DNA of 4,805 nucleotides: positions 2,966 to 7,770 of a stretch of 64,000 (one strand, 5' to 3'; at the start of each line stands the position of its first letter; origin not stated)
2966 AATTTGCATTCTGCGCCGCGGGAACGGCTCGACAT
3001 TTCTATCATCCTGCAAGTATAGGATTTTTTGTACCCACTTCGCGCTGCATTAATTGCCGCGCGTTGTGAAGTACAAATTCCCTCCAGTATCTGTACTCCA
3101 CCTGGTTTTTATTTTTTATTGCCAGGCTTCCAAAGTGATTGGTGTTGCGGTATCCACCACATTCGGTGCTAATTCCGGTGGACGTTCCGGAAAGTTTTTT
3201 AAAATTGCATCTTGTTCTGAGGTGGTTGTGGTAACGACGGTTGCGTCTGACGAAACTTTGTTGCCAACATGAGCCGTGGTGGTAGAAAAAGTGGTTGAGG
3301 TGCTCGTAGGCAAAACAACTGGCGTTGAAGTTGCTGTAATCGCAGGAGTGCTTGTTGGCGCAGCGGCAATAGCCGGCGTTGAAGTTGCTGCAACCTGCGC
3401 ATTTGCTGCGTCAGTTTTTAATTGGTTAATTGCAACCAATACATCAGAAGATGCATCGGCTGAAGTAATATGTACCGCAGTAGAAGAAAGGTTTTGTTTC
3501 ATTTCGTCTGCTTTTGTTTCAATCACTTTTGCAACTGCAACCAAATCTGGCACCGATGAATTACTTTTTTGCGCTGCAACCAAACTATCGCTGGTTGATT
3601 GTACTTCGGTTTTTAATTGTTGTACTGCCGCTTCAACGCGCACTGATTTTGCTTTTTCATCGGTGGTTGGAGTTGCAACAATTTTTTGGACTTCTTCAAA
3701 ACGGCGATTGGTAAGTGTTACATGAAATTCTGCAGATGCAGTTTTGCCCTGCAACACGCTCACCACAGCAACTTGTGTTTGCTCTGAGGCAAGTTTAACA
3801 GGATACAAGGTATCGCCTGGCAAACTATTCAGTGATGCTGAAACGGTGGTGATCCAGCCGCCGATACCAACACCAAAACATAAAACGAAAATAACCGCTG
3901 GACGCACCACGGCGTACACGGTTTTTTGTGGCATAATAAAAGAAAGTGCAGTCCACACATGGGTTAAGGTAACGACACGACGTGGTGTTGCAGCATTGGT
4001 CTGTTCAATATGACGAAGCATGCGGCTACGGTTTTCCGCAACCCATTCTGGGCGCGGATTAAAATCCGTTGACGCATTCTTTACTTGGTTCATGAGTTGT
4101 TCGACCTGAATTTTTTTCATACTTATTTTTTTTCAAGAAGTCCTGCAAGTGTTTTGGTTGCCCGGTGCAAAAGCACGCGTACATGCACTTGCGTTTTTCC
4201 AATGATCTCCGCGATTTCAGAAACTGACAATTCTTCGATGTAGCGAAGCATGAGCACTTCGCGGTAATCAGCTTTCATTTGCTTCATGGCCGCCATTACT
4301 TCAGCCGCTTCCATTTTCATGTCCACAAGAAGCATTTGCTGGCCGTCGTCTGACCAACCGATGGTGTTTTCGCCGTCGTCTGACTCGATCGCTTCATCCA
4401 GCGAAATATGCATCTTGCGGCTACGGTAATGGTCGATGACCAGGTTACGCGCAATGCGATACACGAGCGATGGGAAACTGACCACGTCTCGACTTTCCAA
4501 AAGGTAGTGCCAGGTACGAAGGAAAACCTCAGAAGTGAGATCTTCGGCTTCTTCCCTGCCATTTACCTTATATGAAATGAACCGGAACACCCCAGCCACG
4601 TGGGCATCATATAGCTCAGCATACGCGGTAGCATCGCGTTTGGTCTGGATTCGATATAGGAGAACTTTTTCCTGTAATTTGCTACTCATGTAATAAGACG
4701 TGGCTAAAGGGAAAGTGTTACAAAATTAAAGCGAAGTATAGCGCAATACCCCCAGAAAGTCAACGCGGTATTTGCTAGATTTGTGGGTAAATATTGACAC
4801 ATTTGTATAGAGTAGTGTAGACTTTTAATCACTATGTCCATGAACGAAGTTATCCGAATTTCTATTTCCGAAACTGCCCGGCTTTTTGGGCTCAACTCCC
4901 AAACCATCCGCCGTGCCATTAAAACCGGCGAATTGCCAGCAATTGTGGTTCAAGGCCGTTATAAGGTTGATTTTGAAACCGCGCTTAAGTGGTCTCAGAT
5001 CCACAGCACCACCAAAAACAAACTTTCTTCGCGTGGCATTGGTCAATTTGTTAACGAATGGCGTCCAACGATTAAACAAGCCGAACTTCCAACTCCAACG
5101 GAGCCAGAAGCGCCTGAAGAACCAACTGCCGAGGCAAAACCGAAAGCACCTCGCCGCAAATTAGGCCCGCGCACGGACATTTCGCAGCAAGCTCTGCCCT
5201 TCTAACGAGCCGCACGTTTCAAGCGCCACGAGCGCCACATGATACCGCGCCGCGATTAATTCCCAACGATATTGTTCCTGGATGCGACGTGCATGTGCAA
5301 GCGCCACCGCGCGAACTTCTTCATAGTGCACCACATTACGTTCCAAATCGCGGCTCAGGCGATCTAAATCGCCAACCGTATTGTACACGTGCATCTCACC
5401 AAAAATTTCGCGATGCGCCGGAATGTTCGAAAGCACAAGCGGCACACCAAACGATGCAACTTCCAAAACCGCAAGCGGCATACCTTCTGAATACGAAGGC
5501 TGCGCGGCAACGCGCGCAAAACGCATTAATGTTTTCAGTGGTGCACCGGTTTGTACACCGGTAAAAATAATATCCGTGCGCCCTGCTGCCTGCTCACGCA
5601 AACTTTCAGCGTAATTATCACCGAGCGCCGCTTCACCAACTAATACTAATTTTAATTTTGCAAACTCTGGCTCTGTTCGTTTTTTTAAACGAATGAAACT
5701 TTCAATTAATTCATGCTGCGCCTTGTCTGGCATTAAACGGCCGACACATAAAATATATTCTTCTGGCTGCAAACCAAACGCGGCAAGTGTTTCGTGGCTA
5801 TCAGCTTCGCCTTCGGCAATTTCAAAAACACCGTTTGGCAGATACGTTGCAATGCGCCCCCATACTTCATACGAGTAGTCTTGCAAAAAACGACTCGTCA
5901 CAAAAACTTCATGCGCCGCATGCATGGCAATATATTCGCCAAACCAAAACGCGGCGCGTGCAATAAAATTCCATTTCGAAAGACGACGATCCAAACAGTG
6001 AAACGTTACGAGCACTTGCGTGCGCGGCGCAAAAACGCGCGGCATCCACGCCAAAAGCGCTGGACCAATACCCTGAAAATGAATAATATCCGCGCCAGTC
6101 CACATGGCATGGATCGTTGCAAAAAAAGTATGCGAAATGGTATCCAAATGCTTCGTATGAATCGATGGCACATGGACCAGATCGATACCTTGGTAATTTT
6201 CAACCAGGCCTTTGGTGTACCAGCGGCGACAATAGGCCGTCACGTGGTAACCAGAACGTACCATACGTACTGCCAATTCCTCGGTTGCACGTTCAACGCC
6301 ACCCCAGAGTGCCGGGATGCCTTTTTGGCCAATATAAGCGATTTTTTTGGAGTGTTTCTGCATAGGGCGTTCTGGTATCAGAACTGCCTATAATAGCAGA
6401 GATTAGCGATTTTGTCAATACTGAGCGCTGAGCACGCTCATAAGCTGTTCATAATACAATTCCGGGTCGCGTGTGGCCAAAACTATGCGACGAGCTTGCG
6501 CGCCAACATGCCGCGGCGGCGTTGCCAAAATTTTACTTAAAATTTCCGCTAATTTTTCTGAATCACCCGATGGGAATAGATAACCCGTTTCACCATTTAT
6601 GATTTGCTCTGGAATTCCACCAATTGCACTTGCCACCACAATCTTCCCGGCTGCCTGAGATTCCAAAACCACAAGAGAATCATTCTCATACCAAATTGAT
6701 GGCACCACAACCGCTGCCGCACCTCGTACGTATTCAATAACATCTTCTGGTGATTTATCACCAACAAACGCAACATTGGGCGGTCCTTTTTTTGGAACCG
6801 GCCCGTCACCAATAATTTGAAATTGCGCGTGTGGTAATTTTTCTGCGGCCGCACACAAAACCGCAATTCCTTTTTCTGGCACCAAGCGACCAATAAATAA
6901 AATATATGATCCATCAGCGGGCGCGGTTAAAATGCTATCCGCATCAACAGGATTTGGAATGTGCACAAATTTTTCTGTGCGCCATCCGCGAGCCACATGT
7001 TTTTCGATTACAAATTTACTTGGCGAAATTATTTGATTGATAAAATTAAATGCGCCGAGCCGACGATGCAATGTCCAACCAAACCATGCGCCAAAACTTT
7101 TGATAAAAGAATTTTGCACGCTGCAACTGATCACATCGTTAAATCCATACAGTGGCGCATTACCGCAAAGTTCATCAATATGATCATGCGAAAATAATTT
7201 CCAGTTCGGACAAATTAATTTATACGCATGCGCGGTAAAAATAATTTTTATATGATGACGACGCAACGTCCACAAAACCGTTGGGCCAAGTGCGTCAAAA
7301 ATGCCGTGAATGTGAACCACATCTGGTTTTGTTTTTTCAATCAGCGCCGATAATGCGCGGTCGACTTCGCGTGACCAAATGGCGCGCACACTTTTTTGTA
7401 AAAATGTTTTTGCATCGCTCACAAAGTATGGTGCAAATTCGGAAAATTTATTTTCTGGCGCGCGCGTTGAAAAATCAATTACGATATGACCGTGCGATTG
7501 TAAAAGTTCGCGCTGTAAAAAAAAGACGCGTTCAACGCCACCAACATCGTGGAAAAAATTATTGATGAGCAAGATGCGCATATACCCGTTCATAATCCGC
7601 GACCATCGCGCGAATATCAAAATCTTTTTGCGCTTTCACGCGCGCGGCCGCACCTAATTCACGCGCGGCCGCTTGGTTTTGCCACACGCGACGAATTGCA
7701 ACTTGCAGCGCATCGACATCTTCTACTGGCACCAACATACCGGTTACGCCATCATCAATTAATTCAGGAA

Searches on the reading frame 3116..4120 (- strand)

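Call 47: search_protein_families(library=pfam, proteins=[window:3116-4120:-], max_evalue=0.0001)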
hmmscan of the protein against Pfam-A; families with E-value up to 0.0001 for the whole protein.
window:3116-4120:- (334 aa): 1 family
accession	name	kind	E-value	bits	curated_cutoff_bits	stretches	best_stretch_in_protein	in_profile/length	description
PF18915.5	DUF5667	-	7.4e-06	26.8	27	1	99-189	2-77/99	Domain of unknown function (DUF5667)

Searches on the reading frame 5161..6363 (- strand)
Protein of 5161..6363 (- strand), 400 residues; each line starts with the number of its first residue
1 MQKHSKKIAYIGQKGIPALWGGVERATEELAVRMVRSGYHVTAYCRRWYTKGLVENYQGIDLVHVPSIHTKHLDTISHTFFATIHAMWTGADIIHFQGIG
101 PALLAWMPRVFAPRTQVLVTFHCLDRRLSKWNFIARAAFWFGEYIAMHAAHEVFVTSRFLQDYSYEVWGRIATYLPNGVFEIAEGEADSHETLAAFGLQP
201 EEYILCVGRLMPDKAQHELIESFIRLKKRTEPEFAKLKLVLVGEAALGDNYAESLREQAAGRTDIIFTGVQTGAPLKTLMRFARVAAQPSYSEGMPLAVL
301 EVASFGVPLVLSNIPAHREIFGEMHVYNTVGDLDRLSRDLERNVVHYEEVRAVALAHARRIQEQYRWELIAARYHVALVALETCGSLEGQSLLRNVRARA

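Call 47: search_protein_families(library=pfam, proteins=[window:5161-6363:-], max_evalue=0.0001)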
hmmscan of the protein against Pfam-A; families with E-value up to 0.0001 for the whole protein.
window:5161-6363:- (400 aa): 5 families
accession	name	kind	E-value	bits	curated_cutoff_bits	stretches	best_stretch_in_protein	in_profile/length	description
PF00534.26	Glycos_transf_1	-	3.3e-20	72.8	26.4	1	200-323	14-133/172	Glycosyl transferases group 1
PF13692.12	Glyco_trans_1_4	-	8.9e-20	71.8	27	1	202-332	2-128/142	Glycosyl transferases group 1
PF13439.12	Glyco_transf_4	-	6.8e-14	52.7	28.5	1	20-179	1-166/170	Glycosyltransferase Family 4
PF13579.12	Glyco_trans_4_4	-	9e-13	49.3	29.7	1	21-170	1-147/158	Glycosyl transferase 4-like domain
PF20706.3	GT4-conflict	-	2e-05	24.2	26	0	203-371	199-382/385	Family 4 Glycosyltransferase in conflict systems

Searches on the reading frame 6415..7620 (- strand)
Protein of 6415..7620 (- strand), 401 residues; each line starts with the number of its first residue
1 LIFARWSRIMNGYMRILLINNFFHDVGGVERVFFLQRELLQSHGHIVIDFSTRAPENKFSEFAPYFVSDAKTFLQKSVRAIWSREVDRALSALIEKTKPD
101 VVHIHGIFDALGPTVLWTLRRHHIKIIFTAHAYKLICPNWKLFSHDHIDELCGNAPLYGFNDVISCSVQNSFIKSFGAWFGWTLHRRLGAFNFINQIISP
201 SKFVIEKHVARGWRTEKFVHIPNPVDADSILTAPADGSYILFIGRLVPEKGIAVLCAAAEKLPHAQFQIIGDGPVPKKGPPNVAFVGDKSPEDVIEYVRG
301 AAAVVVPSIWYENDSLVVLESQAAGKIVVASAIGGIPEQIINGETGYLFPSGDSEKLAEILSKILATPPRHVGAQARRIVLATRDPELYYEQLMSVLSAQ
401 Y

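Call 47: search_protein_families(library=pfam, proteins=[window:6415-7620:-], max_evalue=0.0001)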
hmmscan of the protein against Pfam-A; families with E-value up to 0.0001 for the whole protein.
window:6415-7620:- (401 aa): 4 families
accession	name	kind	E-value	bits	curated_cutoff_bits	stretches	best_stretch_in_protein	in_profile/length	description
PF00534.26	Glycos_transf_1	-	1.2e-27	97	26.4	1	233-369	11-160/172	Glycosyl transferases group 1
PF13692.12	Glyco_trans_1_4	-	2.1e-25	90.1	27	1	239-366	3-141/142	Glycosyl transferases group 1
PF13439.12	Glyco_transf_4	-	4.2e-16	59.9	28.5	1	26-228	1-169/170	Glycosyltransferase Family 4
PF13579.12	Glyco_trans_4_4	-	2e-08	35.2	29.7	1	27-223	1-157/158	Glycosyl transferase 4-like domain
